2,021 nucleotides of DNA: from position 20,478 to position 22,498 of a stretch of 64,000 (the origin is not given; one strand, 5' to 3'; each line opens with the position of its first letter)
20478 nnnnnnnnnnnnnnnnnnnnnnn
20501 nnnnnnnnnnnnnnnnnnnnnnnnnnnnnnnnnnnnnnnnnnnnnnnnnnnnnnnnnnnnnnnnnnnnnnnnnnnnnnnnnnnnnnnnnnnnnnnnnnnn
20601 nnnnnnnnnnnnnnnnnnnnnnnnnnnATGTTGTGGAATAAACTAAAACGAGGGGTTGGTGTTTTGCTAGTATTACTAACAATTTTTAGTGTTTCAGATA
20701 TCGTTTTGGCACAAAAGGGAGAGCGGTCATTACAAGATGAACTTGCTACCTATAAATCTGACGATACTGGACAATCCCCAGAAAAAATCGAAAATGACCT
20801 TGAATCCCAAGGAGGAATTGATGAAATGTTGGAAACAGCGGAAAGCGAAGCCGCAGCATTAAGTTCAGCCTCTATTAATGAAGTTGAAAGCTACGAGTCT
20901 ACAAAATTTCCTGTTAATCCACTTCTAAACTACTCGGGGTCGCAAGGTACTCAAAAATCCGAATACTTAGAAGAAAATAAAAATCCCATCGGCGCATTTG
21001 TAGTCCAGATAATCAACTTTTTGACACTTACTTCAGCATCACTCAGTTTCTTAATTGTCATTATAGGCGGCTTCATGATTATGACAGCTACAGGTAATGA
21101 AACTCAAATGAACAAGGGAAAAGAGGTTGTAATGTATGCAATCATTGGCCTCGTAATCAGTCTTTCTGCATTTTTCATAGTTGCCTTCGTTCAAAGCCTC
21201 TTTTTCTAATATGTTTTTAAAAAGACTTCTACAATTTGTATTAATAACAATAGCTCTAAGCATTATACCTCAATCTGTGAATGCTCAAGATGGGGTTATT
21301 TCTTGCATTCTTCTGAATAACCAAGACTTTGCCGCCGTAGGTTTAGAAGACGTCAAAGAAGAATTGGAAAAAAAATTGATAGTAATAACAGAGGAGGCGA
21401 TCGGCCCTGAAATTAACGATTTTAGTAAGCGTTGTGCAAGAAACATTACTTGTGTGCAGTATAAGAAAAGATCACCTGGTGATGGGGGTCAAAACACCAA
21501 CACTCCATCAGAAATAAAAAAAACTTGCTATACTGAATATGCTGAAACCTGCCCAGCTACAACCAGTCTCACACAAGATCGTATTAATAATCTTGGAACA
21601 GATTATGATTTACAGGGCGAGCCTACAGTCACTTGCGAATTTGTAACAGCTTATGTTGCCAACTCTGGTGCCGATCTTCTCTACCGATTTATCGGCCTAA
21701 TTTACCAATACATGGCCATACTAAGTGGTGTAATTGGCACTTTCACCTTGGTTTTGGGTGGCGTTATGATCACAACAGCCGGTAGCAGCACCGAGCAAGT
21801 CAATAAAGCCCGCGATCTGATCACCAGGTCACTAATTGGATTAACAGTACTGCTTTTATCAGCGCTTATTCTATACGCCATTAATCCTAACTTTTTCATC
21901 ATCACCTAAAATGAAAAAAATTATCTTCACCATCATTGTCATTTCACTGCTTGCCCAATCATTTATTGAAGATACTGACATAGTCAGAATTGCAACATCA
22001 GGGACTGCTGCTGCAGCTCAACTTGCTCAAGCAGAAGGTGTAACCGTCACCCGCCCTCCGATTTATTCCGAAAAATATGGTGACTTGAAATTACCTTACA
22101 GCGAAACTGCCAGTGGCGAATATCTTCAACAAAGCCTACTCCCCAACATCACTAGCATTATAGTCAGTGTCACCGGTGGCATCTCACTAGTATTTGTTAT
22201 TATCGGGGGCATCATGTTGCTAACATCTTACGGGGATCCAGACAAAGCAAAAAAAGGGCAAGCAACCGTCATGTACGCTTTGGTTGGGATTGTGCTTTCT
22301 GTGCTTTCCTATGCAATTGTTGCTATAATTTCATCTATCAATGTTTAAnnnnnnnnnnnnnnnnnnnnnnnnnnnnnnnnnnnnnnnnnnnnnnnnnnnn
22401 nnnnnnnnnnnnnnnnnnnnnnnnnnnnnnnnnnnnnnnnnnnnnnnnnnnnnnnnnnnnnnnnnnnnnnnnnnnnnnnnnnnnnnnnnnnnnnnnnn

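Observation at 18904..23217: PilT retraction ATPase translationally coupled to five tandem VirB2/TrbC-like pilin paralogs: a locus not assignable to a described pilus or secretion system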

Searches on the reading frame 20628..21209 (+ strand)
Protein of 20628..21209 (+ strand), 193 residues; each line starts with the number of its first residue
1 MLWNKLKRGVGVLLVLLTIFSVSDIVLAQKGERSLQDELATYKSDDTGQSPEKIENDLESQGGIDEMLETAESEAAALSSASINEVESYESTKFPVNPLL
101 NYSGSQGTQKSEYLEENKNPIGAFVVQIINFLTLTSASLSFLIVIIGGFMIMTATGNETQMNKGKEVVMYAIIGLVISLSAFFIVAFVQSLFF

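Call 3: search_protein_families(library=pfam, proteins=[window:20628-21209:+], max_evalue=1)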
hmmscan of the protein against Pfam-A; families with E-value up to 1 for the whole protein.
window:20628-21209:+ (193 aa): 3 families
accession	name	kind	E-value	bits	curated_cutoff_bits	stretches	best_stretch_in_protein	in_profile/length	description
PF18895.5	T4SS_pilin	-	6.7e-05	23.3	26.6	1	141-188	25-71/71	Type IV secretion system pilin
PF04479.18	RTA1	-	0.0042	17.1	24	1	134-187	74-126/208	RTA1 like protein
PF05915.17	TMEM_230_134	-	0.056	14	26.8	1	138-188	51-101/119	Transmembrane proteins 230/134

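Call 70: search_protein_families(library=pfam, alignment_id=A4, max_evalue=0.01)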
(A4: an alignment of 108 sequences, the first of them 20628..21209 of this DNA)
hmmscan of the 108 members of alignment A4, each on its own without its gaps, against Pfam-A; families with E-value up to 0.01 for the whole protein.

A. member 1, window:20628-21209:+ (193 aa): 2 families
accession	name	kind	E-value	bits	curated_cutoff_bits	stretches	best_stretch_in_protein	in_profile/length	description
PF18895.5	T4SS_pilin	-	6.7e-05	23.3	26.6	1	141-188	25-71/71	Type IV secretion system pilin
PF04479.18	RTA1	-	0.0042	17.1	24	1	134-187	74-126/208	RTA1 like protein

B. families by the number of members that match (of 108 scanned): 20 families
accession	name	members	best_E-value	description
PF18895.5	T4SS_pilin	108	2e-13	Type IV secretion system pilin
PF04956.18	TrbC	16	7.5e-07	TrbC/VIRB2 pilin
PF19616.4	DUF6121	2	0.00042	Family of unknown function (DUF6121)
PF01810.24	LysE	2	0.0024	LysE type translocator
PF05571.17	JAMP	2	0.003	JNK1/MAPK8-associated membrane protein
PF04479.18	RTA1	2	0.0042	RTA1 like protein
PF07786.18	HGSNAT_cat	2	0.006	Heparan-alpha-glucosaminide N-acetyltransferase, catalytic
PF01578.25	Cytochrom_C_asm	1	0.00035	Cytochrome C assembly protein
PF00001.26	7tm_1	1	0.00048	7 transmembrane receptor (rhodopsin family)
PF04515.18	Choline_transpo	1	0.00079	Plasma-membrane choline transporter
PF12679.13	ABC2_membrane_2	1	0.00096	ABC-2 family transporter protein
PF02417.20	Chromate_transp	1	0.0021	Chromate transporter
PF20130.4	DUF6520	1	0.0021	Family of unknown function (DUF6520)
PF07331.16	TctB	1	0.0022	Tripartite tricarboxylate transporter TctB family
PF13273.12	DUF4064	1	0.003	Protein of unknown function (DUF4064)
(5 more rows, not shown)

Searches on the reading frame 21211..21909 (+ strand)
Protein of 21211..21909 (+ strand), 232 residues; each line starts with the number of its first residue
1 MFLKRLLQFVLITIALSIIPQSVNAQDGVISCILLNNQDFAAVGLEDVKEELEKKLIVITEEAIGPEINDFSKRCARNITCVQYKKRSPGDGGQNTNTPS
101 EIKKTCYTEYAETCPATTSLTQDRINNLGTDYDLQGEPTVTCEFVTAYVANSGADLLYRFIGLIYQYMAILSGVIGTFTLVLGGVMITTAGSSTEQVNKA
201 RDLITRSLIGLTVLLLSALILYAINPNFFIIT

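Call 3: search_protein_families(library=pfam, proteins=[window:21211-21909:+], max_evalue=1)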
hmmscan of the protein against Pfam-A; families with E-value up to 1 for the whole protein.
window:21211-21909:+ (232 aa): 1 family
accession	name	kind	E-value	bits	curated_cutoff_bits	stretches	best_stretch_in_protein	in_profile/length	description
PF18895.5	T4SS_pilin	-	4.9e-06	27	26.6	1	155-224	3-71/71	Type IV secretion system pilin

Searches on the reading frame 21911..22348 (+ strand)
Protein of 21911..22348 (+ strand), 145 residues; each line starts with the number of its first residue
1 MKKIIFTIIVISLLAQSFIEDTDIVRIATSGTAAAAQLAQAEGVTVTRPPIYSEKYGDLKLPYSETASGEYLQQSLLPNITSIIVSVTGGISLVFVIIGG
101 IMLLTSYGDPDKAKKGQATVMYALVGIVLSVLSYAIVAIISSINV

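Call 3: search_protein_families(library=pfam, proteins=[window:21911-22348:+], max_evalue=1)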
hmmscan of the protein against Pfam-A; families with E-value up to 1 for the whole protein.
window:21911-22348:+ (145 aa): 3 families
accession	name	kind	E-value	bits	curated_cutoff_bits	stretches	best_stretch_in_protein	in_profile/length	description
PF18895.5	T4SS_pilin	-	2.5e-06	27.9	26.6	1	76-138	8-69/71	Type IV secretion system pilin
PF10110.14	GPDPase_memb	-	0.02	14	29.6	1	67-140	202-274/321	Membrane domain of glycerophosphoryl diester phosphodiesterase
PF10749.14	DUF2534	-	0.16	12.6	22.4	1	59-99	38-78/80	Protein of unknown function (DUF2534)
